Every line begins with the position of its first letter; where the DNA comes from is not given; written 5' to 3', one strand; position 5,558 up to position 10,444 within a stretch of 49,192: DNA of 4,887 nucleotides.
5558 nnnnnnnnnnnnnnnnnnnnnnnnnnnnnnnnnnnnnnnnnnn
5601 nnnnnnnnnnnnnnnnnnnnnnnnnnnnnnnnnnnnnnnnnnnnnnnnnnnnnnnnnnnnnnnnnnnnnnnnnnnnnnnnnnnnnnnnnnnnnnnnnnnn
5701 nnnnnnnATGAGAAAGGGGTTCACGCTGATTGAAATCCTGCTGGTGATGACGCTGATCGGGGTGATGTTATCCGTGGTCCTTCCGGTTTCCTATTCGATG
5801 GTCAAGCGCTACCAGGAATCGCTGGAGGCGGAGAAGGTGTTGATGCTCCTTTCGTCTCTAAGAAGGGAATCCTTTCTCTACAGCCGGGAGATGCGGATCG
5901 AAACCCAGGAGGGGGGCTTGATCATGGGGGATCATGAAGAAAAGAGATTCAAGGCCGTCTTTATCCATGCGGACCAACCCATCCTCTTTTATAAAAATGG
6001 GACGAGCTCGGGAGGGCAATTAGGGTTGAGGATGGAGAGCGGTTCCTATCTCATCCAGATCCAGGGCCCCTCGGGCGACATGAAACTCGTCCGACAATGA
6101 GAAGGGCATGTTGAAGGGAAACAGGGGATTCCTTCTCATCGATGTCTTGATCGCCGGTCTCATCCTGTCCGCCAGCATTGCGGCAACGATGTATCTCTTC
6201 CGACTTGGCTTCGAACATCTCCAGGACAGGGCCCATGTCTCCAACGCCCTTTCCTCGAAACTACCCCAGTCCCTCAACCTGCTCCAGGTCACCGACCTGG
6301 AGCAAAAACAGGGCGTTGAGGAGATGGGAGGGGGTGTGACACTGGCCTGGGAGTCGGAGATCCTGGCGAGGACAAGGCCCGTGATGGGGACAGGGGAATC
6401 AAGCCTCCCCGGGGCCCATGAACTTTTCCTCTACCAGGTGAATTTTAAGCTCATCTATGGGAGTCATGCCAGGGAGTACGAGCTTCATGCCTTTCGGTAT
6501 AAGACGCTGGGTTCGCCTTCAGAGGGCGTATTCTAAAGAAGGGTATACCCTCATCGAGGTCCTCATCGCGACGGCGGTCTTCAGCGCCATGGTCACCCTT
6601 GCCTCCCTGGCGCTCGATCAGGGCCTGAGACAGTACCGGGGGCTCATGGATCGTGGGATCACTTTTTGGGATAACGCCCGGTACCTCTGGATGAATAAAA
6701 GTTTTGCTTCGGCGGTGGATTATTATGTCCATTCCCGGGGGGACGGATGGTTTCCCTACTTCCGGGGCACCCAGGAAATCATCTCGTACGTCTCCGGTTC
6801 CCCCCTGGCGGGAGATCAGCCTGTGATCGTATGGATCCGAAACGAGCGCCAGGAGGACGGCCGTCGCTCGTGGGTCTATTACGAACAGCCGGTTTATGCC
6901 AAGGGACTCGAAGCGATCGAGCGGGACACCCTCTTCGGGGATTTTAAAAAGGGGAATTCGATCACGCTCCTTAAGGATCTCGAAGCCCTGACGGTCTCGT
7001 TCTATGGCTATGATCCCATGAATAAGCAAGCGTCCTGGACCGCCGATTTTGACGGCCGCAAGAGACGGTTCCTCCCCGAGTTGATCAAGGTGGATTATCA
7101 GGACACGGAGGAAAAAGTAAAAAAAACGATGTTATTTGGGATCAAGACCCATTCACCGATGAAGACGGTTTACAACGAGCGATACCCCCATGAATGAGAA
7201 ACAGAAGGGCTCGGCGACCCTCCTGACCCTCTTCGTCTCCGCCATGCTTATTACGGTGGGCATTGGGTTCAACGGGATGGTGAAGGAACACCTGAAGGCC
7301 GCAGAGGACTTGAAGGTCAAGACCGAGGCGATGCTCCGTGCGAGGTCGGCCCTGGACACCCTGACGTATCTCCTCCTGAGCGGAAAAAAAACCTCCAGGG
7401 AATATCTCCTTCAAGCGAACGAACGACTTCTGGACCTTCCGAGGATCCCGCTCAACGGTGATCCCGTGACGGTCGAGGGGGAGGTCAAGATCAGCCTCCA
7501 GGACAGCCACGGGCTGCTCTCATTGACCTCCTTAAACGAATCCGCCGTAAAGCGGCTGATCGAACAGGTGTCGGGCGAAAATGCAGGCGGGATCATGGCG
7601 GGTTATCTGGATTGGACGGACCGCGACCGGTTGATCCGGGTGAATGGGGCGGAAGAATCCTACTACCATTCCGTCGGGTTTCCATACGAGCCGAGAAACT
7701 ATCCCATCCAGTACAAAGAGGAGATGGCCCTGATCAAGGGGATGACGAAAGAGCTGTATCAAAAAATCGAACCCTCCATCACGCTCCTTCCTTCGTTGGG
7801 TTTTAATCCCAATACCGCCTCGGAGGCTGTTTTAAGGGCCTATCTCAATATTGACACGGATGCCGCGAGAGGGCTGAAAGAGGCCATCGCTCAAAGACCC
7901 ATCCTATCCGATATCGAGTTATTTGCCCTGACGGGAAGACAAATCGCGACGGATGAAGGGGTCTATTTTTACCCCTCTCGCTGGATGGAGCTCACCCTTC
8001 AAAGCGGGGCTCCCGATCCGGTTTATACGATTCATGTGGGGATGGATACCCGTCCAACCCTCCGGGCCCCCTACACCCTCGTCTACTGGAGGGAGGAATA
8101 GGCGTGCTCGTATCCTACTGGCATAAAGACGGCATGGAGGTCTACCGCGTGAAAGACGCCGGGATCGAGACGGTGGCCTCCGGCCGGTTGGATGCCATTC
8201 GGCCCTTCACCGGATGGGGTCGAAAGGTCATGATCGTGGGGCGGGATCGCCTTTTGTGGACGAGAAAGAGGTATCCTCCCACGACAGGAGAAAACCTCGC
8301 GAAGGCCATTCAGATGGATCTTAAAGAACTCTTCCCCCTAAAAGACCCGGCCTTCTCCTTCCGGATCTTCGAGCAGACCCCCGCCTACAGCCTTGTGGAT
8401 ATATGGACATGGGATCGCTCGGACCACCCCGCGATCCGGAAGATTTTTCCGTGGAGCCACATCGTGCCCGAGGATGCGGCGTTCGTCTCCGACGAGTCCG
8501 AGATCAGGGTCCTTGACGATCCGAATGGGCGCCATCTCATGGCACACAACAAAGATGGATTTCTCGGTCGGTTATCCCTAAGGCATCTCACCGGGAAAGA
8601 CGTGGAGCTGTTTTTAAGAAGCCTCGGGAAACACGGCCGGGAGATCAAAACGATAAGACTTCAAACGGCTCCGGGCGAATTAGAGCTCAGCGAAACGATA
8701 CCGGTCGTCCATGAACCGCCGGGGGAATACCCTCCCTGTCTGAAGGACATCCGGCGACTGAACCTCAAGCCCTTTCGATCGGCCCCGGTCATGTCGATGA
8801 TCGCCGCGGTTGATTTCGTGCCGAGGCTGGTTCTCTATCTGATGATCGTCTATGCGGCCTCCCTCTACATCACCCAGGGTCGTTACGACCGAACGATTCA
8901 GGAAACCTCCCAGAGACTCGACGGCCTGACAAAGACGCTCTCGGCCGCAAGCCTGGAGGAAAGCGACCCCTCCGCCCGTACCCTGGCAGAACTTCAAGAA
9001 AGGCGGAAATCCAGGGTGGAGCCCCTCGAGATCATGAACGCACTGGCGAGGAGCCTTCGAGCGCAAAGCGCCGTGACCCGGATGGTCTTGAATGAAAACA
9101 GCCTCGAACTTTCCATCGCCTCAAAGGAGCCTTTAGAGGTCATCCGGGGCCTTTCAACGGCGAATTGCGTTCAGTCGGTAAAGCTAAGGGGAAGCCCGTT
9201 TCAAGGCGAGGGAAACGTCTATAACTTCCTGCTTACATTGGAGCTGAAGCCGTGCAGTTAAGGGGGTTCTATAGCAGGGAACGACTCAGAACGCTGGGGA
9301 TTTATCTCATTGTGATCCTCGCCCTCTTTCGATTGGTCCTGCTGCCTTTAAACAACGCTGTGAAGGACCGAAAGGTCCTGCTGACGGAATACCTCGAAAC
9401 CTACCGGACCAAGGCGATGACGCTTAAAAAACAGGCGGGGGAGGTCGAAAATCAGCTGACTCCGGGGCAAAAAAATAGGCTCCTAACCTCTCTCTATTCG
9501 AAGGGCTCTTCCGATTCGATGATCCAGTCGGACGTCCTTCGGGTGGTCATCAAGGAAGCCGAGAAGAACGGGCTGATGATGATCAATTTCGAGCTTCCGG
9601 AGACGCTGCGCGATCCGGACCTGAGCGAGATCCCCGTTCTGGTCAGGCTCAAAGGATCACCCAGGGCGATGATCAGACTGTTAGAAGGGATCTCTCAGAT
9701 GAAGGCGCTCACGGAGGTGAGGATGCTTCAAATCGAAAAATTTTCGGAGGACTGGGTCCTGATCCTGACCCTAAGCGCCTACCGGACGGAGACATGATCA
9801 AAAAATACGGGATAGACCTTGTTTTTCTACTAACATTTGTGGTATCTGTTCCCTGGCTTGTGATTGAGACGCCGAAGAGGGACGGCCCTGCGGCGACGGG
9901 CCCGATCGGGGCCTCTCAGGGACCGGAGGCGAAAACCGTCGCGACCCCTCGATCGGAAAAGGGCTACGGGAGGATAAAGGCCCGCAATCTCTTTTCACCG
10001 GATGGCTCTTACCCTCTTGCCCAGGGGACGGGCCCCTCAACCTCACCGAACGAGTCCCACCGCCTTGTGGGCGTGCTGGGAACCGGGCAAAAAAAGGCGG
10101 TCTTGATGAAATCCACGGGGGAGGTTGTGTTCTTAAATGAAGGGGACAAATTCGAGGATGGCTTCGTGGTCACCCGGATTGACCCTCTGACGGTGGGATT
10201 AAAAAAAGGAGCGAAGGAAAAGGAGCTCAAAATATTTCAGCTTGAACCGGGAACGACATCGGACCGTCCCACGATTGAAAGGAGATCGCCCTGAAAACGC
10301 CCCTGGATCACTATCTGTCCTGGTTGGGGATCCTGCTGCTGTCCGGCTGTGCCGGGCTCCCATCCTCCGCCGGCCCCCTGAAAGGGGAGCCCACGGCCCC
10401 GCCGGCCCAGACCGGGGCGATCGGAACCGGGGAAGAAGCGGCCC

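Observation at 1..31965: One locus holds an export machine, a candidate S-layer subunit and an slg-like glycan assembly line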

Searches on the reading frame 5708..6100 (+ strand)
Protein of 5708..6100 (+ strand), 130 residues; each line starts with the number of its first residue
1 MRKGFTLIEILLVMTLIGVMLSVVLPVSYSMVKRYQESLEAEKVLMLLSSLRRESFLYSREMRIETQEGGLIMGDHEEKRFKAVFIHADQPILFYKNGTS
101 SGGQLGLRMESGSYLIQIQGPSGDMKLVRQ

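Call 3: search_protein_families(library=pfam, proteins=[window:5708-6100:+])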
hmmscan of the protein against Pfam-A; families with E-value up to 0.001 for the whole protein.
window:5708-6100:+ (130 aa): 1 family
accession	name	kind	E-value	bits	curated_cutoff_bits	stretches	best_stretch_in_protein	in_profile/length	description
PF07963.17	N_methyl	-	4.7e-06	26.4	21.2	1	2-25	4-27/27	Prokaryotic N-terminal methylation motif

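Call 11: search_protein_families(library=ncbifam, proteins=[window:5708-6100:+], max_evalue=0.01)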
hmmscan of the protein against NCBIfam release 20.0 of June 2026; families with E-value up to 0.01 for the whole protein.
window:5708-6100:+ (130 aa): 12 families
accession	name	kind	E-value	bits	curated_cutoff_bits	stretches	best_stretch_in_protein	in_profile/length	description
NF040982.1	ComGD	equivalog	5.1e-09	36.7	70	1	3-124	2-135/139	competence type IV pilus minor pilin ComGD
TIGR01708.2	typeII_sec_gspH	equivalog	8.1e-09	35.7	80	1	3-67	2-66/169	type II secretion system minor pseudopilin GspH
NF041013.1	T4P_ComGE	equivalog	2e-07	31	49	1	3-50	4-51/83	competence type IV pilus minor pilin ComGE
TIGR02532.1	IV_pilin_GFxxxE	domain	5.3e-07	29.2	16.3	1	2-25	1-24/24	prepilin-type N-terminal cleavage/methylation domain-containing protein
NF007800.0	PRK10506.1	equivalog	7.9e-06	25.8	158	1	2-128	8-142/163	prepilin peptidase-dependent protein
TIGR01710.1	typeII_sec_gspG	equivalog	1.5e-05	25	88.85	1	3-51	1-49/134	type II secretion system major pseudopilin GspG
NF047827.1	T3SSXpsH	equivalog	0.00015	21.6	160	0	91-128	103-140/145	type II secretion system protein XpsH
NF040999.1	pilin_ComGC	equivalog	0.00025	21.2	75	1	3-26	2-25/84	competence type IV pilus major pilin ComGC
NF041002.1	pilin_ComGF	equivalog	0.00057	20.1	80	1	3-58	2-59/139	competence type IV pilus minor pilin ComGF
TIGR02596.1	TIGR02596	subfamily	0.0024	18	70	1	5-37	1-33/196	Verru_Chthon cassette protein D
NF041775.1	typeIV_PilA_Myxo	equivalog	0.0042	17.1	400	1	3-47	11-54/214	type IV pilin protein PilA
NF007862.0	PRK10574.1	equivalog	0.0056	16.8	138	1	2-29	4-31/145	prepilin peptidase-dependent pilin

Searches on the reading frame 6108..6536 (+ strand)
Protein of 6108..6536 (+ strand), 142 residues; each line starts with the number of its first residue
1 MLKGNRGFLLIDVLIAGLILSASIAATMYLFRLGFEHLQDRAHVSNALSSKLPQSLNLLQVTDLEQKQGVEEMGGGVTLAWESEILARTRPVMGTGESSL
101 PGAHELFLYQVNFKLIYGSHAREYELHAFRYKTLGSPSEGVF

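Call 3: search_protein_families(library=pfam, proteins=[window:6108-6536:+])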
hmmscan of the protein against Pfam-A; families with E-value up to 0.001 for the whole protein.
window:6108-6536:+ (142 aa): 0 families

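Call 11: search_protein_families(library=ncbifam, proteins=[window:6108-6536:+], max_evalue=0.01)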
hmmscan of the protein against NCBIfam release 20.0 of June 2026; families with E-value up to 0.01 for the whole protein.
window:6108-6536:+ (142 aa): 0 families

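Call 84: search_protein_families(library=pfam, proteins=[window:6108-6536:+], max_evalue=5)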
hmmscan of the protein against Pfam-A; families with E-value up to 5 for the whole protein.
window:6108-6536:+ (142 aa): 0 families

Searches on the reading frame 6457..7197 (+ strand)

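Call 3: search_protein_families(library=pfam, proteins=[window:6457-7197:+])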
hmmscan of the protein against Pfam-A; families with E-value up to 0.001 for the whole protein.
window:6457-7197:+ (246 aa): 1 family
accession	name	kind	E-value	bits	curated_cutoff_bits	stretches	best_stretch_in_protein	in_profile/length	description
PF07963.17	N_methyl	-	9.6e-05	22.2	21.2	1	28-49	5-26/27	Prokaryotic N-terminal methylation motif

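Call 11: search_protein_families(library=ncbifam, proteins=[window:6457-7197:+], max_evalue=0.01)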
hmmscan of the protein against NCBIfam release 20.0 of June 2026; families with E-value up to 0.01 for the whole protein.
window:6457-7197:+ (246 aa): 6 families
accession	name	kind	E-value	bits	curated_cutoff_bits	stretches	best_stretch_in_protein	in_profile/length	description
TIGR02532.1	IV_pilin_GFxxxE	domain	0.00014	21.5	16.3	1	29-49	3-23/24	prepilin-type N-terminal cleavage/methylation domain-containing protein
NF041013.1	T4P_ComGE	equivalog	0.00036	20.6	49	1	27-48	3-24/83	competence type IV pilus minor pilin ComGE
NF006453.0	PRK08808.1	equivalog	0.00084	18.5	295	0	27-53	6-32/211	type II secretion system protein J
TIGR01707.1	gspI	equivalog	0.0038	17.7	44.35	1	29-62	1-33/101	type II secretion system minor pseudopilin GspI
NF041002.1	pilin_ComGF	equivalog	0.0043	17.3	80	1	28-57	2-31/139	competence type IV pilus minor pilin ComGF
TIGR01711.1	gspJ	equivalog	0.0046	16.8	64.85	0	29-52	2-25/192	type II secretion system minor pseudopilin GspJ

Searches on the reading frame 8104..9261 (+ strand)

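Call 4: search_protein_families(library=pfam, proteins=[window:8104-9261:+])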
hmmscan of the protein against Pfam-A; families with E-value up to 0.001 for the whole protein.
window:8104-9261:+ (385 aa): 0 families

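Call 11: search_protein_families(library=ncbifam, proteins=[window:8104-9261:+], max_evalue=0.01)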
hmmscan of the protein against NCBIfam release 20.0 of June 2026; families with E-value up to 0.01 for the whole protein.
window:8104-9261:+ (385 aa): 0 families

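Call 84: search_protein_families(library=pfam, proteins=[window:8104-9261:+], max_evalue=5)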
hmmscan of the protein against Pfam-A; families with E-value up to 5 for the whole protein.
window:8104-9261:+ (385 aa): 1 family
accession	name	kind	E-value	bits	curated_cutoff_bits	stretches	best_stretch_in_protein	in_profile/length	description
PF20685.2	GCP5-Mod21_C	-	0.0026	18.4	27.4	1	242-285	10-53/69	Gamma-Tubulin ring complex non-core subunit mod21, C-terminal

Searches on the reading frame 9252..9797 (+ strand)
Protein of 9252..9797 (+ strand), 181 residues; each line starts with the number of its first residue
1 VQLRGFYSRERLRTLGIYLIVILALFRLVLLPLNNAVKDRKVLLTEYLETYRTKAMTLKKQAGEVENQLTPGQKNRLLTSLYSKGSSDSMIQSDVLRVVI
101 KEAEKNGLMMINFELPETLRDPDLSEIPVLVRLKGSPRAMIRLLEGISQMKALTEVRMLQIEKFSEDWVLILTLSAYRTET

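Call 4: search_protein_families(library=pfam, proteins=[window:9252-9797:+])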
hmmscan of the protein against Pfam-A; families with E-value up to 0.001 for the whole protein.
window:9252-9797:+ (181 aa): 0 families

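Call 11: search_protein_families(library=ncbifam, proteins=[window:9252-9797:+], max_evalue=0.01)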
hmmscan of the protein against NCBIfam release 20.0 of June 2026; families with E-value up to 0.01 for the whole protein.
window:9252-9797:+ (181 aa): 1 family
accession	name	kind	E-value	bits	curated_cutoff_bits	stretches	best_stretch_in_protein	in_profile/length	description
NF040576.1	T2SS_GspM_XpsM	equivalog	5.4e-07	29.4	60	1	13-162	3-151/180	type II secretion system protein GspM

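Call 84: search_protein_families(library=pfam, proteins=[window:9252-9797:+], max_evalue=5)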
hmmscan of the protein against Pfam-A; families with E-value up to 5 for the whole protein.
window:9252-9797:+ (181 aa): 3 families
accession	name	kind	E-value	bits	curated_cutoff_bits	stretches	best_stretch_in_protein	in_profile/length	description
PF04350.18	PilO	-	0.0012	19.4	22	1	44-167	11-127/145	Pilus assembly protein, PilO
PF09625.15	VP9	-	0.0024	18.5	27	1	101-164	12-73/79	VP9 protein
PF25766.1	TPR_RPAP1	-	0.044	13.7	27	1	28-85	128-187/221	RNA polymerase II-associated protein 1, TPR repeats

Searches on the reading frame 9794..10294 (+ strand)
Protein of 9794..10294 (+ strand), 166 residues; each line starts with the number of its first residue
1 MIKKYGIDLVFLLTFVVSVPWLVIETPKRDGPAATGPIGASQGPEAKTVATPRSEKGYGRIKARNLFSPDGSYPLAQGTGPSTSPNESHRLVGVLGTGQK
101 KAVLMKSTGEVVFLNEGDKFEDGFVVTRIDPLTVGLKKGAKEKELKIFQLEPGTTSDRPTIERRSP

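Call 4: search_protein_families(library=pfam, proteins=[window:9794-10294:+])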
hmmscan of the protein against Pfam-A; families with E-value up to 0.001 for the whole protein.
window:9794-10294:+ (166 aa): 0 families

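Call 11: search_protein_families(library=ncbifam, proteins=[window:9794-10294:+], max_evalue=0.01)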
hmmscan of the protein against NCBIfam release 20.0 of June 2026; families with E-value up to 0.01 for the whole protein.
window:9794-10294:+ (166 aa): 0 families

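Call 84: search_protein_families(library=pfam, proteins=[window:9794-10294:+], max_evalue=5)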
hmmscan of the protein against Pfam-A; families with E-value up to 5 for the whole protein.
window:9794-10294:+ (166 aa): 2 families
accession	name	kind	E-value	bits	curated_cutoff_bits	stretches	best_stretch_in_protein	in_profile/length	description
PF23893.1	Y4YQ_C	-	0.063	13.5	27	1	114-142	22-50/53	Uncharacterised protein Y4YQ C-terminal domain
PF13750.12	Big_3_3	-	0.17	12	27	1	97-158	33-94/157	Bacterial Ig-like domain (group 3)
